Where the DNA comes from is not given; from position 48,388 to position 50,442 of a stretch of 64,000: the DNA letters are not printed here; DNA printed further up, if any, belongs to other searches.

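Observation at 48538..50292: Cytidylyltransferase-oxidoreductase fusion next to a second stand-alone cytidylyltransferase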

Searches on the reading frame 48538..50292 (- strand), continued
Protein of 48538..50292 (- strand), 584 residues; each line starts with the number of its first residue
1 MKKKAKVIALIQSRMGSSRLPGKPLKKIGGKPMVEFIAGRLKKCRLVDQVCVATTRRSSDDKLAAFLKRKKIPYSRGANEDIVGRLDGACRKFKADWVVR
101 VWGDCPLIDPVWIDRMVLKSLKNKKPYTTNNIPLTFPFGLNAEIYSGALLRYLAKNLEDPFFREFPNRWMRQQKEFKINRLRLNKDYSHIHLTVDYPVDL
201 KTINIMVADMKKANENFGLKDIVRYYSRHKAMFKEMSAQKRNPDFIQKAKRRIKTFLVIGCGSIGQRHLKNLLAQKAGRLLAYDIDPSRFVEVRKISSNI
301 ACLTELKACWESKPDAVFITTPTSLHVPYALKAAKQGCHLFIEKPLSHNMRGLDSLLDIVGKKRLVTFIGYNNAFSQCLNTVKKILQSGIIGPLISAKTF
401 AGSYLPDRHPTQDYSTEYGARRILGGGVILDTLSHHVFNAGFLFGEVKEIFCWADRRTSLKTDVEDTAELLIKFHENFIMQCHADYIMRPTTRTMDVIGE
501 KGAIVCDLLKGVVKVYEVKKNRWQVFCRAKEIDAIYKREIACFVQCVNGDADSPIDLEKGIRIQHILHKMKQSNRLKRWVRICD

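Call 14: find_encoding_contigs(protein=P0036, flank=10000, max_places=2)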
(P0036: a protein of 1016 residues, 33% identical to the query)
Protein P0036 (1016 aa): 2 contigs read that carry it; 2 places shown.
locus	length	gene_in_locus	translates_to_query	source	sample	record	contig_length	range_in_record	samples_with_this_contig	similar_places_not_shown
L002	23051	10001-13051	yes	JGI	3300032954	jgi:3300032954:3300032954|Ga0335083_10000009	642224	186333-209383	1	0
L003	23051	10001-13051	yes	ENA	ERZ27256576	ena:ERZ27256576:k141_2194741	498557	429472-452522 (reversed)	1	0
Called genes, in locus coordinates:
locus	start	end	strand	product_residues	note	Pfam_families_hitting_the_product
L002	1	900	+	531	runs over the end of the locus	PF00171:Aldedh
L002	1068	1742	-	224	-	PF00196:GerE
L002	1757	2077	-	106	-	PF07238:PilZ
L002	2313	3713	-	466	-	PF04932:Wzy_C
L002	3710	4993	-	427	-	PF13431:TPR_17 (faint)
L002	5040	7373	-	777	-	PF02706:Wzz, PF13807:GNVR, PF01656:CbiA, PF09140:MipZ (weak), PF10609:ParA, PF13614:AAA_31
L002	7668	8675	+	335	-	PF01073:3Beta_HSD, PF01370:Epimerase, PF02719:Polysacc_synt_2, PF04321:RmlD_sub_bind, PF05368:NmrA, PF07993:NAD_binding_4 (faint), PF16363:GDP_Man_Dehyd, PF13460:NAD_binding_10, +1 more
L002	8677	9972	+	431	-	PF00155:Aminotran_1_2 (weak), PF01041:DegT_DnrJ_EryC1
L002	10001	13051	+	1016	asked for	PF01408:GFO_IDH_MocA, PF02894:GFO_IDH_MocA_C, PF22725:GFO_IDH_MocA_C3, PF02348:CTP_transf_3, PF12804:NTP_transf_3, PF00202:Aminotran_3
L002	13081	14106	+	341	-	-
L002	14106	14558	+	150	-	PF13302:Acetyltransf_3 (weak), PF00583:Acetyltransf_1, PF13673:Acetyltransf_10, PF08445:FR47 (weak)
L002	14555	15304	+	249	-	PF08889:WbqC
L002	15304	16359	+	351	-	PF03102:NeuB, PF08666:SAF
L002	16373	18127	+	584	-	-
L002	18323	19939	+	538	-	PF01554:MatE (faint), PF01943:Polysacc_synt, PF13440:Polysacc_synt_3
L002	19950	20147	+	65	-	-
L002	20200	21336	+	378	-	-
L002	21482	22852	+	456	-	PF00884:Sulfatase, PF16347:SGSH_C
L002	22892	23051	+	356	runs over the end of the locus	PF00534:Glycos_transf_1, PF13692:Glyco_trans_1_4, PF13524:Glyco_trans_1_2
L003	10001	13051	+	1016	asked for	PF01408:GFO_IDH_MocA, PF02894:GFO_IDH_MocA_C, PF22725:GFO_IDH_MocA_C3, PF02348:CTP_transf_3, PF12804:NTP_transf_3, PF00202:Aminotran_3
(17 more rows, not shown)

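Call 15: find_encoding_contigs(protein=P0035, flank=10000, max_places=2)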
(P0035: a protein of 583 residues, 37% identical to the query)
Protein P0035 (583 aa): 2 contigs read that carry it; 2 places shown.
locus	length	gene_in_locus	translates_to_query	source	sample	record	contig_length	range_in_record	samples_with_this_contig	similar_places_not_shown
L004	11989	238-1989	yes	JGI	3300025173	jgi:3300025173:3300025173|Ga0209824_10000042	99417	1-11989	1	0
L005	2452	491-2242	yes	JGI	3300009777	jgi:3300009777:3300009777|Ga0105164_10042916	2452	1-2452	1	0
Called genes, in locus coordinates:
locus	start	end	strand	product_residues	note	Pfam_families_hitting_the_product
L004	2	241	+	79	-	?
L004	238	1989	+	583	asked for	PF01408:GFO_IDH_MocA, PF22725:GFO_IDH_MocA_C3, PF02894:GFO_IDH_MocA_C, PF02348:CTP_transf_3, PF12804:NTP_transf_3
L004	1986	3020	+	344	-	-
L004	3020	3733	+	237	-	PF00483:NTP_transferase, PF12804:NTP_transf_3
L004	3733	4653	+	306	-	PF01370:Epimerase, PF04321:RmlD_sub_bind (weak), PF16363:GDP_Man_Dehyd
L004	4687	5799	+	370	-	PF04055:Radical_SAM, PF13186:SPASM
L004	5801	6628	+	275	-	-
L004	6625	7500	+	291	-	-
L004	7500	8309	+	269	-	PF05050:Methyltransf_21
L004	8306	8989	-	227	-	PF00132:Hexapep (weak), PF14602:Hexapep_2 (weak)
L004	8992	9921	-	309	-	PF05050:Methyltransf_21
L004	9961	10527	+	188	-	PF13412:HTH_24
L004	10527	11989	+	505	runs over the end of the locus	-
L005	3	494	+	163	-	?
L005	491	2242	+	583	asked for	PF01408:GFO_IDH_MocA, PF22725:GFO_IDH_MocA_C3, PF02894:GFO_IDH_MocA_C, PF02348:CTP_transf_3, PF12804:NTP_transf_3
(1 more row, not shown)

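Call 24: list_cluster_members(proteins=[P0001, P0028, P0041, P0011])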
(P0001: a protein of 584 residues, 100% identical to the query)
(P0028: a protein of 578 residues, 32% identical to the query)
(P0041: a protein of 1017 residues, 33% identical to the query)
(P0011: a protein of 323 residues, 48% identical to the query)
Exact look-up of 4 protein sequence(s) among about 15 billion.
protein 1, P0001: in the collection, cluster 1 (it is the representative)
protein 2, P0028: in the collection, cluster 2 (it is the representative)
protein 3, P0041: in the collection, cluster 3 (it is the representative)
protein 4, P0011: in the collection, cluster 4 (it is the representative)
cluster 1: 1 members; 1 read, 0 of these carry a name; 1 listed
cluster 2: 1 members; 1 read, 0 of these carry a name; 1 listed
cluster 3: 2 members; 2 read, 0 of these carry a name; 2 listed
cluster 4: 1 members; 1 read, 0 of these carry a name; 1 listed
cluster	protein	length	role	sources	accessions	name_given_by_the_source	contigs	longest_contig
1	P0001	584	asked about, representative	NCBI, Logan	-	-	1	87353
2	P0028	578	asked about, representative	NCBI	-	-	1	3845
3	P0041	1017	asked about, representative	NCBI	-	-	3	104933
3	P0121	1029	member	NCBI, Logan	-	-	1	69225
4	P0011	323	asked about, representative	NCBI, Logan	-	-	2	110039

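Call 25: find_encoding_contigs(protein=P0011, flank=10000, max_places=2)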
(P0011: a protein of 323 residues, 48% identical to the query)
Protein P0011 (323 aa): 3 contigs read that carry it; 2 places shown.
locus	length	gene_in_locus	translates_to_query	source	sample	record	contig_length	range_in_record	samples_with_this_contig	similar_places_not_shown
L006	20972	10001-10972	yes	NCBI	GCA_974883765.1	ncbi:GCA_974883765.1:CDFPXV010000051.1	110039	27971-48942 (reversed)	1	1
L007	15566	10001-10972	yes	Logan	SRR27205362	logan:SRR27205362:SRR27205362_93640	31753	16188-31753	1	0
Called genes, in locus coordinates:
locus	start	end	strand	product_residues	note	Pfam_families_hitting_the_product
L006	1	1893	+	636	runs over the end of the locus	PF00664:ABC_membrane, PF00005:ABC_tran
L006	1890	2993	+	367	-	PF20706:GT4-conflict (weak), PF00534:Glycos_transf_1, PF13692:Glyco_trans_1_4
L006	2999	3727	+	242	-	-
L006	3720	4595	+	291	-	-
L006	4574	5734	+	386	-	-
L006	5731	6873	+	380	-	PF13439:Glyco_transf_4, PF00534:Glycos_transf_1, PF13692:Glyco_trans_1_4, PF13524:Glyco_trans_1_2 (weak)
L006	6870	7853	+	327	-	PF00535:Glycos_transf_2, PF10111:Glyco_tranf_2_2, PF13641:Glyco_tranf_2_3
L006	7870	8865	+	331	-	PF00106:adh_short, PF01073:3Beta_HSD, PF01370:Epimerase, PF02719:Polysacc_synt_2, PF04321:RmlD_sub_bind, PF05368:NmrA, PF08659:KR (weak), PF16363:GDP_Man_Dehyd, +2 more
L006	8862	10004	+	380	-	PF01041:DegT_DnrJ_EryC1, PF00155:Aminotran_1_2, PF01212:Beta_elim_lyase, PF01053:Cys_Met_Meta_PP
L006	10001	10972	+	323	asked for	PF01408:GFO_IDH_MocA, PF02894:GFO_IDH_MocA_C, PF22725:GFO_IDH_MocA_C3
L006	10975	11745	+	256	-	PF02348:CTP_transf_3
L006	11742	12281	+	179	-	PF13302:Acetyltransf_3, PF13420:Acetyltransf_4, PF13523:Acetyltransf_8 (weak), PF00583:Acetyltransf_1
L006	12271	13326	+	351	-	PF01408:GFO_IDH_MocA, PF22725:GFO_IDH_MocA_C3 (weak), PF02894:GFO_IDH_MocA_C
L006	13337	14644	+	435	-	PF01041:DegT_DnrJ_EryC1, PF01053:Cys_Met_Meta_PP (weak), PF01212:Beta_elim_lyase (weak)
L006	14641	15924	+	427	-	PF00202:Aminotran_3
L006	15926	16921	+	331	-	PF04101:Glyco_tran_28_C (weak)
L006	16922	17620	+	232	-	PF21553:Formyl_trans_C_2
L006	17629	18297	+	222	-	PF02585:PIG-L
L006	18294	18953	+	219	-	PF00551:Formyl_trans_N (weak)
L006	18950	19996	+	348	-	PF03102:NeuB, PF08666:SAF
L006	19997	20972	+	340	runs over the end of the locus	PF13489:Methyltransf_23 (weak), PF13847:Methyltransf_31 (weak), PF08241:Methyltransf_11 (weak), PF13649:Methyltransf_25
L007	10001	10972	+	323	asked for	PF01408:GFO_IDH_MocA, PF02894:GFO_IDH_MocA_C, PF22725:GFO_IDH_MocA_C3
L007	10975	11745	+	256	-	PF02348:CTP_transf_3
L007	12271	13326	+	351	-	PF01408:GFO_IDH_MocA, PF22725:GFO_IDH_MocA_C3 (weak), PF02894:GFO_IDH_MocA_C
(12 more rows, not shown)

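Call 26: search_solved_structures(query=window:48538-50292:-, max_evalue=0.001)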
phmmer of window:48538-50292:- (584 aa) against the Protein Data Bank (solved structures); distinct sequences matched with E-value up to 0.001: 81 (the best 60 are shown).
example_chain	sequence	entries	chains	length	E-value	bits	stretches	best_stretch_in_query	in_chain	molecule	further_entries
6oew_A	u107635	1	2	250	4.4e-26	94.9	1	6-231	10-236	Cytidylyltransferase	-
3ezy_A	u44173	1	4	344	1.4e-15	60.2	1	258-580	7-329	Dehydrogenase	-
3q2i_A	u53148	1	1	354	2.6e-14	56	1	251-505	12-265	dehydrogenase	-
1evj_A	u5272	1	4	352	5.3e-13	51.7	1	308-511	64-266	GLUCOSE-FRUCTOSE OXIDOREDUCTASE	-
1ofg_A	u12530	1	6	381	6e-13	51.5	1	308-511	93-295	GLUCOSE-FRUCTOSE OXIDOREDUCTASE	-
1ryd_A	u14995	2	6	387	6.3e-13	51.4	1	308-511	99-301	glucose-fructose oxidoreductase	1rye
1h6a_A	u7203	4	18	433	8.2e-13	51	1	308-511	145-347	PRECURSOR FORM OF GLUCOSE-FRUCTOSE OXIDOREDUCTASE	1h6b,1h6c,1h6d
6a3f_A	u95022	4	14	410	1.2e-11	47.2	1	316-450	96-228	Putative dehydrogenase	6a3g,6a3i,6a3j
3q2k_A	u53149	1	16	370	2.5e-11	46.1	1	251-504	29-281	oxidoreductase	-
4gqa_A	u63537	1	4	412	1.4e-10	43.7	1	313-454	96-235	NAD binding Oxidoreductase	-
5a02_A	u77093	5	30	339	2.2e-10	43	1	314-489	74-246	ALDOSE-ALDOSE OXIDOREDUCTASE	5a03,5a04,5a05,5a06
1gq9_A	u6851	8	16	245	2.7e-10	42.7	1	6-116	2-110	3-DEOXY-MANNO-OCTULOSONATE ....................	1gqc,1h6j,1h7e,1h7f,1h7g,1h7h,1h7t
4fb5_A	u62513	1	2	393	3.5e-10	42.4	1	311-451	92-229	Probable oxidoreductase protein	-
2glx_A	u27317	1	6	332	4.8e-10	41.9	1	310-506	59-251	1,5-anhydro-D-fructose reductase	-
1zh8_A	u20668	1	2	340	7.1e-10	41.3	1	250-521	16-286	oxidoreductase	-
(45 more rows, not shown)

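Call 37: find_encoding_contigs(protein=P0048, flank=10000, max_places=2)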
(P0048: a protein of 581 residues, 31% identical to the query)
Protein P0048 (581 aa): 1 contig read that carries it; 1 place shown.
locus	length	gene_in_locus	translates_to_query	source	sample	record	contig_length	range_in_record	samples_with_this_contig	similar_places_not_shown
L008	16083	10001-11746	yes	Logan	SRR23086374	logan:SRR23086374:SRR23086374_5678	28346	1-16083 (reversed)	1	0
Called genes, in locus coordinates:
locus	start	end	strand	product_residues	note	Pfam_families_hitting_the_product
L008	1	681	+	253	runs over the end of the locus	PF02348:CTP_transf_3, PF12804:NTP_transf_3 (weak)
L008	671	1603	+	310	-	PF01408:GFO_IDH_MocA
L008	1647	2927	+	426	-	PF01041:DegT_DnrJ_EryC1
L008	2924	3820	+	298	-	-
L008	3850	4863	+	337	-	PF00106:adh_short, PF01370:Epimerase, PF02719:Polysacc_synt_2, PF04321:RmlD_sub_bind, PF05368:NmrA (weak), PF01073:3Beta_HSD, PF13460:NAD_binding_10, PF16363:GDP_Man_Dehyd, +3 more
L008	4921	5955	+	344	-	PF08442:ATP-grasp_2, PF16114:Citrate_bind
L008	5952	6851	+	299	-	PF02629:CoA_binding, PF13380:CoA_binding_2 (faint), PF00549:Ligase_CoA, PF13607:Succ_CoA_lig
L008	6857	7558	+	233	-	PF00285:Citrate_synt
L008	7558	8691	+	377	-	PF01041:DegT_DnrJ_EryC1, PF00155:Aminotran_1_2 (weak), PF00266:Aminotran_5, PF01053:Cys_Met_Meta_PP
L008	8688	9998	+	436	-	PF00202:Aminotran_3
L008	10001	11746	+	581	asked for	PF02348:CTP_transf_3, PF12804:NTP_transf_3, PF01408:GFO_IDH_MocA, PF22725:GFO_IDH_MocA_C3, PF02894:GFO_IDH_MocA_C (weak)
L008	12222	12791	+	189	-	PF02698:DUF218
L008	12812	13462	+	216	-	-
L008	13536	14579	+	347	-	PF03102:NeuB, PF08666:SAF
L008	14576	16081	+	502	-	?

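Call 38: find_encoding_contigs(protein=P0058, flank=6000, max_places=2)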
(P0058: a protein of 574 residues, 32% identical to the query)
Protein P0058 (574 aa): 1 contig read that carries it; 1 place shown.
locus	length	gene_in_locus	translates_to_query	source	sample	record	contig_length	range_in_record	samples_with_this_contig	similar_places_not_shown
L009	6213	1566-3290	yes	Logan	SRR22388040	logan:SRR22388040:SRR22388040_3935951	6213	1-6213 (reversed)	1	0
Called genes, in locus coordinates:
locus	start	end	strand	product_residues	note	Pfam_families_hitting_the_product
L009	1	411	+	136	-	?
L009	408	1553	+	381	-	PF01041:DegT_DnrJ_EryC1, PF00155:Aminotran_1_2, PF00266:Aminotran_5 (weak), PF01053:Cys_Met_Meta_PP (weak), PF01212:Beta_elim_lyase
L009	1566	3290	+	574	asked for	PF02348:CTP_transf_3, PF12804:NTP_transf_3 (weak), PF01408:GFO_IDH_MocA, PF22725:GFO_IDH_MocA_C3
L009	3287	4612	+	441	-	PF00202:Aminotran_3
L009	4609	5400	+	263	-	PF02348:CTP_transf_3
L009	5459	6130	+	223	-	-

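Call 58: predict_structure(alignment_id=A2)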
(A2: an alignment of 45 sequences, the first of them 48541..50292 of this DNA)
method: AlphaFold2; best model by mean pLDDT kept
length: 584 residues; sequences in the alignment: 45
mean_pLDDT: 91.6   pTM: 0.69
mean pLDDT of the five models: 91.6, 91.3, 91.2, 90.9, 90.8
residues with pLDDT >= 90: 453; 70-90: 105; 50-70: 10; < 50: 16
segments of 3 or more residues with pLDDT < 50: 132-139, 243-249
pLDDT, mean of each block of 10 residues (from residue 1): 90 87 95 97 97 94 98 90 94 97 92 93 86 47 93 91 86 81 72 87 94 88 91 80 48 90 96 95 97 98 98 98 98 98 97 95 92 95 96 97 93 92 96 96 96 97 98 93 97 97 97 97 92 90 90 92 97 98 77
secondary structure, 60 per line:
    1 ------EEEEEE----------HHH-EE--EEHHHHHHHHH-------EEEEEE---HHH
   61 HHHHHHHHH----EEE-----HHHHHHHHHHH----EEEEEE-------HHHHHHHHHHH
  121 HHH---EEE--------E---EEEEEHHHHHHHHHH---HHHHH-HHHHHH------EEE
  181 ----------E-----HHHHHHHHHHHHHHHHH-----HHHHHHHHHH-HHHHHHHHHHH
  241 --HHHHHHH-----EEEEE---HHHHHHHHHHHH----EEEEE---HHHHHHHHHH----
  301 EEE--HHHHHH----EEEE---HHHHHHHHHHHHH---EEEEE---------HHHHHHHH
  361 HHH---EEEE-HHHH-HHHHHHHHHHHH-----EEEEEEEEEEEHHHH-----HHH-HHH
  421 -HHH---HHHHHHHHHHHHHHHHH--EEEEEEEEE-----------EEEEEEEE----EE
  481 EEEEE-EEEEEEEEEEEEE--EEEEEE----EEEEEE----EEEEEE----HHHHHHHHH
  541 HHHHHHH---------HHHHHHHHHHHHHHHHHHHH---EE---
elements in order: E7-12 H33-41 E49-54 H58-69 E74-76 H82-92 E97-102 H110-123 E127-129 E142-146 H147-156 H160-164 H166-171 E178-180 H197-213 H219-228 H230-240 H243-249 E255-259 H263-274 E279-283 H287-296 E301-303 H306-311 E316-319 H323-335 E339-343 H353-363 E367-370 H372-375 H377-388 E394-404 H405-408 H428-444 E447-455 E467-474 E479-485 E487-499 E502-507 E512-517 E522-527 H532-547 H557-576
